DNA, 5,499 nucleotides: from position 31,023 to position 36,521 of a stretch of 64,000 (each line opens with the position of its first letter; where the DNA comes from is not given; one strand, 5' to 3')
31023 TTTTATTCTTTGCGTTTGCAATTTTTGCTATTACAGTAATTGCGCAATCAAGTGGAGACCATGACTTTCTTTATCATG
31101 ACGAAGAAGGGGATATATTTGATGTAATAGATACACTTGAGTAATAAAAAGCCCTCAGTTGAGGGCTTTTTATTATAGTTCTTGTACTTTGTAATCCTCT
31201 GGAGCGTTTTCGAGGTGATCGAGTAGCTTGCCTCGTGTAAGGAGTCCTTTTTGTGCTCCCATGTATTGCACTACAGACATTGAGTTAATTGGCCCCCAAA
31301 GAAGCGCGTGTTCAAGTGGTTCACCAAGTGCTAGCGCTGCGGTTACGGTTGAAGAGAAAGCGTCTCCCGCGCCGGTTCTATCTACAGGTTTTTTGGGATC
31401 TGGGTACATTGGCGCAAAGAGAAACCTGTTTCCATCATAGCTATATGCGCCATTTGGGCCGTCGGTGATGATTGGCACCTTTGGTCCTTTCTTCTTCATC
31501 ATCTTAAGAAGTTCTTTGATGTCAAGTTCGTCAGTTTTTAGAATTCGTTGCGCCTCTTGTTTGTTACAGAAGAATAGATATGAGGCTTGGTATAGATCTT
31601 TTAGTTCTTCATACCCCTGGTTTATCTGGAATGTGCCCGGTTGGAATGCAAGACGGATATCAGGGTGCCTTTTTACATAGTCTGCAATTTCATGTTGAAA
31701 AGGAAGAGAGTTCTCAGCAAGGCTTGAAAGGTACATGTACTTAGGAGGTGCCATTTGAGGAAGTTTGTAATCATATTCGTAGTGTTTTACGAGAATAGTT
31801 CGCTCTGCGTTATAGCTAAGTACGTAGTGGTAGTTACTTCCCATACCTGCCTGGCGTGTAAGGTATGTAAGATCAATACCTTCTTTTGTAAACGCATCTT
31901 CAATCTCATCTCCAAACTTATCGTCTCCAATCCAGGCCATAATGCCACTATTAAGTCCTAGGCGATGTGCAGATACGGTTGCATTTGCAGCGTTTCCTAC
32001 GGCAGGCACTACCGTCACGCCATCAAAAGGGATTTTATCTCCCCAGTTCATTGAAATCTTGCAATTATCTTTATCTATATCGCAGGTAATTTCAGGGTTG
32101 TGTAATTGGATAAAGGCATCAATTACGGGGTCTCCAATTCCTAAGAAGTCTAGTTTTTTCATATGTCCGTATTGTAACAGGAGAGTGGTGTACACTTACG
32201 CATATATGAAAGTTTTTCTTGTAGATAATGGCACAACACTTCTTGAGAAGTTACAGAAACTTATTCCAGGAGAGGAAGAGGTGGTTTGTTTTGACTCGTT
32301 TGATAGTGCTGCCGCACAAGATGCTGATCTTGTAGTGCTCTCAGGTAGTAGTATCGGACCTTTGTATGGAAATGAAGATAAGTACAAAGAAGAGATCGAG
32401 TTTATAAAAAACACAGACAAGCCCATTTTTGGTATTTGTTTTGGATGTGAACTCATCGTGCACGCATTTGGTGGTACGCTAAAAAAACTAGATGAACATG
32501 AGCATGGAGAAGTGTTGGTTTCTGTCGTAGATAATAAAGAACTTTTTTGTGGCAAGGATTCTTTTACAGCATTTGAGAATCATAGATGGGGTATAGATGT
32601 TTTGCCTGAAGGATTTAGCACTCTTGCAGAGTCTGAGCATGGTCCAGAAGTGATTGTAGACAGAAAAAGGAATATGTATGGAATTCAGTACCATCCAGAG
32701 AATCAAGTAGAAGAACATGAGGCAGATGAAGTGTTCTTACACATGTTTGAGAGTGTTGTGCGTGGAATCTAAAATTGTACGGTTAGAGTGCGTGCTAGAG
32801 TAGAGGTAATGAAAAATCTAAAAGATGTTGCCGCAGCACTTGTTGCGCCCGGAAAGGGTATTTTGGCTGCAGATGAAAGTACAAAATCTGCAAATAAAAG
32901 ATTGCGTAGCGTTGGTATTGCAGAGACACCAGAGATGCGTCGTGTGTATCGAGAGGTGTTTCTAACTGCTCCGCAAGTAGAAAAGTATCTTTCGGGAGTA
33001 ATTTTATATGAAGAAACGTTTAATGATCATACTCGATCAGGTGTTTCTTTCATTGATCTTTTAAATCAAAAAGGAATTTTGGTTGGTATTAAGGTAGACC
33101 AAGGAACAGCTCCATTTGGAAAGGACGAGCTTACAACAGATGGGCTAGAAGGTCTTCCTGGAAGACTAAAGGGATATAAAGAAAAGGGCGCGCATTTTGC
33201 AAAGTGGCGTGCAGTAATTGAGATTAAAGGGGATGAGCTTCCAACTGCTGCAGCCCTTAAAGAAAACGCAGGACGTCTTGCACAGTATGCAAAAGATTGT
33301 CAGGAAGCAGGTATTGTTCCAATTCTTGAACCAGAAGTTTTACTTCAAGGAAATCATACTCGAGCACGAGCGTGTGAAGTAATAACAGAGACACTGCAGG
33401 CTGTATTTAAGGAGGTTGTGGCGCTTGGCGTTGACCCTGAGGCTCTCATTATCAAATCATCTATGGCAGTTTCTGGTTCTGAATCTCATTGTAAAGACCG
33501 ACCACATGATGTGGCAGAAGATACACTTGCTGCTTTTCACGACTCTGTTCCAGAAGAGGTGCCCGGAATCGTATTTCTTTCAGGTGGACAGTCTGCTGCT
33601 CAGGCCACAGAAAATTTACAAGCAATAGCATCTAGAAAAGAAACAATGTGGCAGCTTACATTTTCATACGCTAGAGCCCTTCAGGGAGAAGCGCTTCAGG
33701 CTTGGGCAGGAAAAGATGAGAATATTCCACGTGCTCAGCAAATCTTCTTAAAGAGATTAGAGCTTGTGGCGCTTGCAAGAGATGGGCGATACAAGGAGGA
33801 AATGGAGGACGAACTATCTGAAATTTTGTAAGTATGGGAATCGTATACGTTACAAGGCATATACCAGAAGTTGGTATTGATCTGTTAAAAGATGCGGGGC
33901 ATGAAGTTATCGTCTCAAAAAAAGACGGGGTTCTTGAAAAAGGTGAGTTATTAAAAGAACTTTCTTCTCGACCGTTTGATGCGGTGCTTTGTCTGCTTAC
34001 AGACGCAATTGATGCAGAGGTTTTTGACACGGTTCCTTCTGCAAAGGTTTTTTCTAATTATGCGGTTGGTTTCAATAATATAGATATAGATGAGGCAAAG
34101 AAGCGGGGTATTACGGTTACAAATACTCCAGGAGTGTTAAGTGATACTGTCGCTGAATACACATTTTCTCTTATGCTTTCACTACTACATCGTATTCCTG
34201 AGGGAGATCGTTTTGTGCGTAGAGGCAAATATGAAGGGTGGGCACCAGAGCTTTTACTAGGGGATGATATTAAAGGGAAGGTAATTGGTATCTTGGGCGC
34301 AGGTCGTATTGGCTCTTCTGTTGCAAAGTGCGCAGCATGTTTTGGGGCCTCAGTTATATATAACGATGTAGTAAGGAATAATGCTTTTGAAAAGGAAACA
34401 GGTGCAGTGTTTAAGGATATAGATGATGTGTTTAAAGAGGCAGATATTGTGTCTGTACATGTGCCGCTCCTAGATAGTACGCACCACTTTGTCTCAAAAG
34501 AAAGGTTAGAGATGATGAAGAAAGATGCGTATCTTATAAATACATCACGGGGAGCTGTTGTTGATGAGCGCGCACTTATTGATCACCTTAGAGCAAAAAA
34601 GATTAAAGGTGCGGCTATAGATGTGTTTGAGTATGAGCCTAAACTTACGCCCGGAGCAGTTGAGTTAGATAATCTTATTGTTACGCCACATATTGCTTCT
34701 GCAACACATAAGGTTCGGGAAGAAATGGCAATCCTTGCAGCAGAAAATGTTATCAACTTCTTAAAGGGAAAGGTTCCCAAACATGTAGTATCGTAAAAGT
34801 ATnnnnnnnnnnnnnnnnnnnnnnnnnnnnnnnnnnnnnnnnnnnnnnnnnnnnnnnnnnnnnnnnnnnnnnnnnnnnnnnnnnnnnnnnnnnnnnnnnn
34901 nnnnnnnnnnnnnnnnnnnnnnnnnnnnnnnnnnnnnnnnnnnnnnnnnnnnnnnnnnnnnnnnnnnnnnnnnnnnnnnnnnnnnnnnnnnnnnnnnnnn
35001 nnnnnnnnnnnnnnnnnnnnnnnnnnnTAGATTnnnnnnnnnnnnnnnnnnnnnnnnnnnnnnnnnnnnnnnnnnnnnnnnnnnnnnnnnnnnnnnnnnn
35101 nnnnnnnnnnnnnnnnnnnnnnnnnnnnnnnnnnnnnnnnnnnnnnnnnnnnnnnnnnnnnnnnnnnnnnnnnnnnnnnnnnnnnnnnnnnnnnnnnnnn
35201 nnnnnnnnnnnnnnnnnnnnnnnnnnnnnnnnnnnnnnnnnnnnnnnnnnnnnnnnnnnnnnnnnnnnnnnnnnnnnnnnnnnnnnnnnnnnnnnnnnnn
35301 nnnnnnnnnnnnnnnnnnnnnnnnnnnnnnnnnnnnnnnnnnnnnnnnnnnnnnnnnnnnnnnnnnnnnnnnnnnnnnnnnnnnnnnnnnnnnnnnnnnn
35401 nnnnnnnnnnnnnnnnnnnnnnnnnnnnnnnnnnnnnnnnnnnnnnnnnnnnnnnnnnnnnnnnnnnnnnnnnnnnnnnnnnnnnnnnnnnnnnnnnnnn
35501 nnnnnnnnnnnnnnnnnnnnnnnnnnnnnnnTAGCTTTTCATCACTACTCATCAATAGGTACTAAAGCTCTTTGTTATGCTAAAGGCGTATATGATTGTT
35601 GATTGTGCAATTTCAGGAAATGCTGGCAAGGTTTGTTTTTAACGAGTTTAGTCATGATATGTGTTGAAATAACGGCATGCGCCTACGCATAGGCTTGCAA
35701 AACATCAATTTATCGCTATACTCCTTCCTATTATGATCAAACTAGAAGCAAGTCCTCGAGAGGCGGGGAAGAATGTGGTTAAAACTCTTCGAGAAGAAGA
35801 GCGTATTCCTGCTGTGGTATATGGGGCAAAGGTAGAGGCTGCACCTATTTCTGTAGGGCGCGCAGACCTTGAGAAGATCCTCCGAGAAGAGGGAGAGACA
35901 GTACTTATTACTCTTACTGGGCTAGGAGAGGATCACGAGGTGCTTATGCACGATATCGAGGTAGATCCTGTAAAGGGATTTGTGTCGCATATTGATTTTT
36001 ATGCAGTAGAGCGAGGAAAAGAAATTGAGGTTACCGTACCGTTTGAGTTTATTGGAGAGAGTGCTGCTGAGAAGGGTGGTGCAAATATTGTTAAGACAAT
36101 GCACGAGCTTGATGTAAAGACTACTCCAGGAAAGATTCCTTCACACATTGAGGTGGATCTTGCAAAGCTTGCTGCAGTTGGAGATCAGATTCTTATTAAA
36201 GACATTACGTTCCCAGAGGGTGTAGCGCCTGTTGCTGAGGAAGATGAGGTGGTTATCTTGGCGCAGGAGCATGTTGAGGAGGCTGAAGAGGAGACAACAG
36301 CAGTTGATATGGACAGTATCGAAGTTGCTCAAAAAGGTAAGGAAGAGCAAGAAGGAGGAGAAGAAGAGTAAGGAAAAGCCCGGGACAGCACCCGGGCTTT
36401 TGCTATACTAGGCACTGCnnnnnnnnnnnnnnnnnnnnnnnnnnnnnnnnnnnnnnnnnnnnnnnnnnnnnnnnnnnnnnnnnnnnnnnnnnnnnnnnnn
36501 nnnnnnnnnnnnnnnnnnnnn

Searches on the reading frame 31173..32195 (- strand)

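Call 15: search_protein_families(library=pfam, proteins=[window:31173-32195:-], max_evalue=0.001)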
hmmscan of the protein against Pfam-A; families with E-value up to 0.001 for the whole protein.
window:31173-32195:- (340 aa): 1 family
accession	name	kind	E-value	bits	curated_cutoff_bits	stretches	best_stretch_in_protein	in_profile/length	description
PF00294.29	PfkB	-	3.3e-35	122.3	25.8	1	67-318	37-299/302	pfkB family carbohydrate kinase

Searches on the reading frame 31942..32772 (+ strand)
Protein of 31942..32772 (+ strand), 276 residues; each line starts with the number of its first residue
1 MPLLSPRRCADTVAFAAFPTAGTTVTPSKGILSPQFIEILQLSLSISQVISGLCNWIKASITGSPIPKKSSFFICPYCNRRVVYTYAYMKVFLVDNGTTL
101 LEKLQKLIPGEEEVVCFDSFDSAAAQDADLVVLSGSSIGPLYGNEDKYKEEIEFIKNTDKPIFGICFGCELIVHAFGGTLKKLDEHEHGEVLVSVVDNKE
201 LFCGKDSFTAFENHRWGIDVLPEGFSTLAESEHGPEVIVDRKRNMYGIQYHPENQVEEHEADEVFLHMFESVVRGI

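Call 15: search_protein_families(library=pfam, proteins=[window:31942-32772:+], max_evalue=0.001)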
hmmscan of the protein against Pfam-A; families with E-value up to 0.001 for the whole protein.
window:31942-32772:+ (276 aa): 3 families
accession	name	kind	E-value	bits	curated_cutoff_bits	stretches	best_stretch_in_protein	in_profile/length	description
PF00117.34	GATase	-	6.2e-24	85.1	22.8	1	123-267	36-186/190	Glutamine amidotransferase class-I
PF07722.19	Peptidase_C26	-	2.2e-08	34.6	20.5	1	156-253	102-219/219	Peptidase C26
PF01174.25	SNO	-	0.00014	22.2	27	0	138-179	47-88/188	SNO glutamine amidotransferase family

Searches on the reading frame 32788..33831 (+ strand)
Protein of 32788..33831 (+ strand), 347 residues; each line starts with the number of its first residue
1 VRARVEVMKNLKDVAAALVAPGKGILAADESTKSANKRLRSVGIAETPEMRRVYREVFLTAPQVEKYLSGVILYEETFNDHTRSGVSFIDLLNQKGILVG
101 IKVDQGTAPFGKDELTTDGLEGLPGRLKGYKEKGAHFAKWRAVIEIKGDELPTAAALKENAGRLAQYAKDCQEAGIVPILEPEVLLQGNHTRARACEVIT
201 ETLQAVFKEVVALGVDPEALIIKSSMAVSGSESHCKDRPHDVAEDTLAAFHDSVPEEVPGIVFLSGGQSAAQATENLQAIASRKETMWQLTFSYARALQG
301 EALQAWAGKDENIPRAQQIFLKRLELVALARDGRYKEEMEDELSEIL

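Call 15: search_protein_families(library=pfam, proteins=[window:32788-33831:+], max_evalue=0.001)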
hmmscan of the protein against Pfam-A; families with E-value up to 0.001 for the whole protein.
window:32788-33831:+ (347 aa): 1 family
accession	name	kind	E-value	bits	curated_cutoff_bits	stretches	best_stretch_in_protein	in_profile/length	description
PF00274.25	Glycolytic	-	8.2e-111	370.6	22.2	1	11-342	2-336/349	Fructose-bisphosphate aldolase class-I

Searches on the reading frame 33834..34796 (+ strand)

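Call 15: search_protein_families(library=pfam, proteins=[window:33834-34796:+], max_evalue=0.001)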
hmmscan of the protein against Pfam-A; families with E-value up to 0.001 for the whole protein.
window:33834-34796:+ (320 aa): 5 families
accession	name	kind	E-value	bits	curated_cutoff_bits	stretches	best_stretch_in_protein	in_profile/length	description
PF02826.25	2-Hacid_dh_C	-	1.3e-56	191.2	25.1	1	111-288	1-178/178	D-isomer specific 2-hydroxyacid dehydrogenase, NAD binding domain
PF00389.36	2-Hacid_dh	-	1.1e-31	109.8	24.6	1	4-319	1-133/134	D-isomer specific 2-hydroxyacid dehydrogenase, catalytic domain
PF03446.21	NAD_binding_2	-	2e-05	25.1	21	1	151-258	2-113/161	NAD binding domain of 6-phosphogluconate dehydrogenase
PF00670.27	AdoHcyase_NAD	-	0.00016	22.3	27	1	146-239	21-111/162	S-adenosyl-L-homocysteine hydrolase, NAD binding domain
PF07991.19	KARI_N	-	0.00051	20.1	20.6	0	146-240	2-96/165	Acetohydroxy acid isomeroreductase, NADPH-binding domain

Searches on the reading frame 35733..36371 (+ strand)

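Call 15: search_protein_families(library=pfam, proteins=[window:35733-36371:+], max_evalue=0.001)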
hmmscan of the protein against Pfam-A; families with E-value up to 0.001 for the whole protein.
window:35733-36371:+ (212 aa): 2 families
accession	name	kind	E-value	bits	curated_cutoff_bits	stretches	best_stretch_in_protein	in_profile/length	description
PF01386.24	Ribosomal_L25p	-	2e-20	73.5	23.6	1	4-89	1-82/82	Ribosomal L25p family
PF14693.11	Ribosomal_TL5_C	-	2.3e-19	70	27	1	97-175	1-78/84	Ribosomal protein TL5, C-terminal domain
